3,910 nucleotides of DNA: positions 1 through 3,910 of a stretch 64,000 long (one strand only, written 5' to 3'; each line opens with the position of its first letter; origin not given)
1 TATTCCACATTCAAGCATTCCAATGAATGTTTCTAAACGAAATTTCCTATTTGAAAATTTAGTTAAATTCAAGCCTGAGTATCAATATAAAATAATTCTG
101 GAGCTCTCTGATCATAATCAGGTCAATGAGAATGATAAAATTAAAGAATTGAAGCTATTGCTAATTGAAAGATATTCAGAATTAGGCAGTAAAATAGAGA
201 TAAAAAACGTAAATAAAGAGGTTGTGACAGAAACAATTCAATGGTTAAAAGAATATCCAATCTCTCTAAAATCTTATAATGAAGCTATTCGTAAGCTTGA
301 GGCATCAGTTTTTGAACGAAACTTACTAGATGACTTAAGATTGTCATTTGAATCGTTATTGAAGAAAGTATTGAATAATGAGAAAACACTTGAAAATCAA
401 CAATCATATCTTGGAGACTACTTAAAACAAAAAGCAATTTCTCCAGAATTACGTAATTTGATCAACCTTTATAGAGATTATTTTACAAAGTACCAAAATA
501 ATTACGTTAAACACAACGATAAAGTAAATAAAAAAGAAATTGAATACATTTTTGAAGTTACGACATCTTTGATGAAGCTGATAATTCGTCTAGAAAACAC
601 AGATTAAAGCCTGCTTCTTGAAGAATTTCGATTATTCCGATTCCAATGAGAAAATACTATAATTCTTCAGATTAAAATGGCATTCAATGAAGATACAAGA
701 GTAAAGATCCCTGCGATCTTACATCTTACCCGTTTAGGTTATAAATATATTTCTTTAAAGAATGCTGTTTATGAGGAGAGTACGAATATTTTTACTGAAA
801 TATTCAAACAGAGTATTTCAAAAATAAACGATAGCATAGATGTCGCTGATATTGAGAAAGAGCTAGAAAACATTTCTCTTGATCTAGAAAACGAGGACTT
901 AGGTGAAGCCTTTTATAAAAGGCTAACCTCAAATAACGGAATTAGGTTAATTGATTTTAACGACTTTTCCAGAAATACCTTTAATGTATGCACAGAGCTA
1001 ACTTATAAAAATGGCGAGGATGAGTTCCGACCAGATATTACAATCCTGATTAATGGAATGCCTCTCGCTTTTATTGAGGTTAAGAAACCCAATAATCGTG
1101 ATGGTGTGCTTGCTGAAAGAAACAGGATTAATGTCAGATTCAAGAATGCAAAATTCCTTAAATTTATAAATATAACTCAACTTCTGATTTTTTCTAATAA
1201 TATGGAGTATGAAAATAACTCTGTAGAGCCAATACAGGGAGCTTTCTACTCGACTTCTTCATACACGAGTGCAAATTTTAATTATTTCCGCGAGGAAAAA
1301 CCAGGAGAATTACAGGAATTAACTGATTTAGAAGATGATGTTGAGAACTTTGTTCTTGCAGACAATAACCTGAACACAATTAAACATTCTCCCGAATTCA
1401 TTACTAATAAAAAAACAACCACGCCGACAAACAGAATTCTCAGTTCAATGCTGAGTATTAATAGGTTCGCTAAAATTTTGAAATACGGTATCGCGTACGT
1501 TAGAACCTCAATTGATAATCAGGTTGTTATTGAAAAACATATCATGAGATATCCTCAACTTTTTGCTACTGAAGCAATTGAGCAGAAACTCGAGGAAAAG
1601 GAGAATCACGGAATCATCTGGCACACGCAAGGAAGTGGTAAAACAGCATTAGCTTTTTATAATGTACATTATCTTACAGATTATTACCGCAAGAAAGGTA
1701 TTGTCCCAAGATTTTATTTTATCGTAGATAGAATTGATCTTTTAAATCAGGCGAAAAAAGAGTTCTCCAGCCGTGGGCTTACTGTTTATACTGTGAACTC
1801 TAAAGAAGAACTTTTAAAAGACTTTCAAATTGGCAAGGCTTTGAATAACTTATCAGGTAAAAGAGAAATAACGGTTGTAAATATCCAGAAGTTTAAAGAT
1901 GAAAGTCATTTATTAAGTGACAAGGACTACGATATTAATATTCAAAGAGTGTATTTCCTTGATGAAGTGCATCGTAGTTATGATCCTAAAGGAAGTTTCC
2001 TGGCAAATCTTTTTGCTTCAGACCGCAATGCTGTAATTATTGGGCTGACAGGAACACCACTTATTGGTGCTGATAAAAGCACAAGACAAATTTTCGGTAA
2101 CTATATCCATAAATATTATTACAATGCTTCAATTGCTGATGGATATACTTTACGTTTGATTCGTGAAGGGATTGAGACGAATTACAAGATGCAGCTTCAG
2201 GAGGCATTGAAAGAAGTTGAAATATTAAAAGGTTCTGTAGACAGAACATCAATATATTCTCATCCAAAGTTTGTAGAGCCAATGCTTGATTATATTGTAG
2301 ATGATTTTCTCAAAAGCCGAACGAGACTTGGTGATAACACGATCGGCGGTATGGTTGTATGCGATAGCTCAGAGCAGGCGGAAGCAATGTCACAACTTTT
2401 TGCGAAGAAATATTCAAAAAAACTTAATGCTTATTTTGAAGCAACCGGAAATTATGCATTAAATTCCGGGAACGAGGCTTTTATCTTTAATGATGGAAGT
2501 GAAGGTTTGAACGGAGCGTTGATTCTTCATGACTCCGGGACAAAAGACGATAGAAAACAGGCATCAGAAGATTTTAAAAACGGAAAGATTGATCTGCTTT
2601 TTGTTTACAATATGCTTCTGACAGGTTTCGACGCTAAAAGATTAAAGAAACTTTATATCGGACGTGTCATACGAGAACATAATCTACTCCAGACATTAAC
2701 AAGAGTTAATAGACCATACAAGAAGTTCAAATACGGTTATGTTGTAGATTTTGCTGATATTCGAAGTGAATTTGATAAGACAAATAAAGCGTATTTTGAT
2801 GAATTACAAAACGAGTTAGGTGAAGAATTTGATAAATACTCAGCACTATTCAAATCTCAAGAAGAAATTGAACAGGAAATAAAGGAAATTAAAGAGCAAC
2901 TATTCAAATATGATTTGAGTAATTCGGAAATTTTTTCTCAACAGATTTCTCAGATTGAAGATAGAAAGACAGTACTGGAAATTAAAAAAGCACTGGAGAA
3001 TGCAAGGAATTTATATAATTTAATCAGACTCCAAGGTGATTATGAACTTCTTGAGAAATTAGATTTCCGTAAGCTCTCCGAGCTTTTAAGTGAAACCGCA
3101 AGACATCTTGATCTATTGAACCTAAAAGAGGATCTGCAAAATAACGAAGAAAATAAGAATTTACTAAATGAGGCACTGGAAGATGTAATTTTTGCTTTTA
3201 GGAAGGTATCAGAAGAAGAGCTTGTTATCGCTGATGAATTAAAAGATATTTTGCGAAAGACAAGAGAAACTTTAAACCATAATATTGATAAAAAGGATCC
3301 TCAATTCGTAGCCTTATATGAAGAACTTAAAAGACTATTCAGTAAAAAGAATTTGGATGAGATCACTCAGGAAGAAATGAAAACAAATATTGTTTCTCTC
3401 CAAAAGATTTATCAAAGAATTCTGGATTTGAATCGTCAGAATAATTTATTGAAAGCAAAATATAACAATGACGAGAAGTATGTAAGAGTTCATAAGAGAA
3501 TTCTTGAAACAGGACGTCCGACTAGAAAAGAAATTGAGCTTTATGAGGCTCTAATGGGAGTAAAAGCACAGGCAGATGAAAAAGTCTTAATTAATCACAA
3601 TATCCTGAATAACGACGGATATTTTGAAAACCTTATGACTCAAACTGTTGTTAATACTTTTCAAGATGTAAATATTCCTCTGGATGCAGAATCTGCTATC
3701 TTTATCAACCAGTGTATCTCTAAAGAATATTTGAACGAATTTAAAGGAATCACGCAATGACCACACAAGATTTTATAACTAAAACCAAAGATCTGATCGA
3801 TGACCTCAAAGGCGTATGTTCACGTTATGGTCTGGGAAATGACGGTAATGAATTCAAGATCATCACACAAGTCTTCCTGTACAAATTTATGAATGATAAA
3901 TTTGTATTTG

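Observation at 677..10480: Type I R-M (hsdRMS) and a Gabija-like OLD-nuclease/UvrD-helicase pair arranged as one contiguous, translationally coupled operon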

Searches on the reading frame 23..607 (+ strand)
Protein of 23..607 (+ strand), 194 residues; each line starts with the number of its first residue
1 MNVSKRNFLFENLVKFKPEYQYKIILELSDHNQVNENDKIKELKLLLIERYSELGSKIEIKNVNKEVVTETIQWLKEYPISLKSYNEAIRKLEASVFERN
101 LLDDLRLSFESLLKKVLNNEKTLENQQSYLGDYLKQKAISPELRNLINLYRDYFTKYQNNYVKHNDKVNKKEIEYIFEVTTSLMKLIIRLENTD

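Call 3: search_protein_families(library=pfam, proteins=[window:23-607:+], max_evalue=0.01)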
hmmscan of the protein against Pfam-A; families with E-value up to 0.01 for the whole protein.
window:23-607:+ (194 aa): 2 families
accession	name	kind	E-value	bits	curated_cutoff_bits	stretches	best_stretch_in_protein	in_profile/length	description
PF07064.19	RIC1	-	0.0015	18.5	27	0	107-183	31-98/176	RIC1 C-terminal alpha solenoid region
PF08192.17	Peptidase_S64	-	0.0079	15.1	23.6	1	22-84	235-295/692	Peptidase family S64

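Call 5: search_protein_families(library=ncbifam, proteins=[window:23-607:+], max_evalue=0.01)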
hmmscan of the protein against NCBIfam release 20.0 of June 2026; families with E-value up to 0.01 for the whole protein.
window:23-607:+ (194 aa): 0 families

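Call 56: search_protein_families(library=padloc, proteins=[window:23-607:+], max_evalue=0.001)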
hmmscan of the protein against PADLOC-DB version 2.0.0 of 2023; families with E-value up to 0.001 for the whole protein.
window:23-607:+ (194 aa): 1 family
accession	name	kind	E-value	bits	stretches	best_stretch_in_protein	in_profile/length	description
PDLC04998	PDC-S32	-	3.6e-55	185.6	1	4-191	47-233/237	-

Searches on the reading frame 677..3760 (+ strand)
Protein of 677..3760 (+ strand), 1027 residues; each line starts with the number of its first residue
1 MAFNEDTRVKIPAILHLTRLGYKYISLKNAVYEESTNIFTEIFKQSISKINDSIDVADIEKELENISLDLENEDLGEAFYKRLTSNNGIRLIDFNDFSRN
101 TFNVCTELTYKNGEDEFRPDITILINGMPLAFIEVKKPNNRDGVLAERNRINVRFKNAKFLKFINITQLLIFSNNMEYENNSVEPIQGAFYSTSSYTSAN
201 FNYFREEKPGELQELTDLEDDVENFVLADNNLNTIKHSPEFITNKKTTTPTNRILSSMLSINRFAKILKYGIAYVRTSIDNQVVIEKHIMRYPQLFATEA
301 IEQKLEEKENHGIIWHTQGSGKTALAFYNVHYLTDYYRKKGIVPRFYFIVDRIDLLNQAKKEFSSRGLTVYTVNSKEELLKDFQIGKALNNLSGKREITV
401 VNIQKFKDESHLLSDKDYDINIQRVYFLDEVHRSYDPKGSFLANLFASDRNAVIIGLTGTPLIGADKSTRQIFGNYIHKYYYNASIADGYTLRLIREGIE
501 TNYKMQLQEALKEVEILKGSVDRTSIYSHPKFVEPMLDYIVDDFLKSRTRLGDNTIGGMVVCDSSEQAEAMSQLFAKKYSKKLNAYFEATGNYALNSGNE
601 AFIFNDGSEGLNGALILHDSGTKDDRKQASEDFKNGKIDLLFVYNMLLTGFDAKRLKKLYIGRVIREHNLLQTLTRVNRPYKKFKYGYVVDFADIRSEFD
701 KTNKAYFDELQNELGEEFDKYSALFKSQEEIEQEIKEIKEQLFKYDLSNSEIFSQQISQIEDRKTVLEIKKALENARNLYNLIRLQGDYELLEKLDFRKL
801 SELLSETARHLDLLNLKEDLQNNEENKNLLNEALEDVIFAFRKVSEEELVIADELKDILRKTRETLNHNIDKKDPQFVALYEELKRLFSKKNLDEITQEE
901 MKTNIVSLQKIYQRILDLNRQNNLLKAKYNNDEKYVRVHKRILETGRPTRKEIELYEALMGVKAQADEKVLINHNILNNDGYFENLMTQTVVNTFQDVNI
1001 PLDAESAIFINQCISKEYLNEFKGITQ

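Call 3: search_protein_families(library=pfam, proteins=[window:677-3760:+], max_evalue=0.01)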
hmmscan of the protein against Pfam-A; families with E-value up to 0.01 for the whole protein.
window:677-3760:+ (1027 aa): 5 families
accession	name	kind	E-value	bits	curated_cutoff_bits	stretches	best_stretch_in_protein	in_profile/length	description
PF18766.7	SWI2_SNF2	-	1.7e-40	139.5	26.7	1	294-514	2-208/221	SWI2/SNF2 ATPase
PF04851.21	ResIII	-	2.2e-25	89.9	22.5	1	289-461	3-162/164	Type III restriction enzyme, res subunit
PF04313.20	HSDR_N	-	7.8e-24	85.1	25.1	1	3-178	2-187/198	Type I restriction enzyme R protein N terminus (HSDR_N)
PF22679.2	T1R_D3-like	-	3.3e-16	60.5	27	1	625-693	85-157/158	Type I restriction enzyme subunit R domain 3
PF00271.37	Helicase_C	-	0.0066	17.1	23.5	0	614-659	42-87/110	Helicase conserved C-terminal domain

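Call 4: search_protein_families(library=padloc, proteins=[window:677-3760:+], max_evalue=0.01)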
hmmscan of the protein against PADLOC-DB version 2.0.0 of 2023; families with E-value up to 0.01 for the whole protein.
window:677-3760:+ (1027 aa): 6 families
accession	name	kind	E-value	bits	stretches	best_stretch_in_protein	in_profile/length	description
PDLC03048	REase_I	-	1.3e-41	140.6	2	74-580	78-529/976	Type I restriction enzyme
PDLC03044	REase_I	-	1e-37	127.7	2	286-726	247-717/1034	Type I restriction enzyme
PDLC03040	REase_I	-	1.8e-37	126.7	1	53-791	70-775/1029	Type I restriction enzyme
PDLC03041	REase_I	-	2.1e-36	123.4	2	87-497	117-520/1099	Type I restriction enzyme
PDLC03046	REase_I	-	1.5e-19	67.5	3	290-492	264-487/1025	Type I restriction enzyme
PDLC03045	REase_I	-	1e-16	58.1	2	288-492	256-464/995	Type I restriction enzyme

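Call 5: search_protein_families(library=ncbifam, proteins=[window:677-3760:+], max_evalue=0.01)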
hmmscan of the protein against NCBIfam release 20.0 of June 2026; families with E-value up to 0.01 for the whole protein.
window:677-3760:+ (1027 aa): 2 families
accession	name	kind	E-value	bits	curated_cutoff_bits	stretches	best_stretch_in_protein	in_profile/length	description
TIGR00348.1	hsdR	subfamily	1.4e-75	255.2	284.55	1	16-709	11-671/674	HsdR family type I site-specific deoxyribonuclease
NF046051.1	restrict_EcoAI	equivalog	5.8e-12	44.8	550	1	286-582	154-438/768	EcoAI/FtnUII family type I restriction enzme subunit R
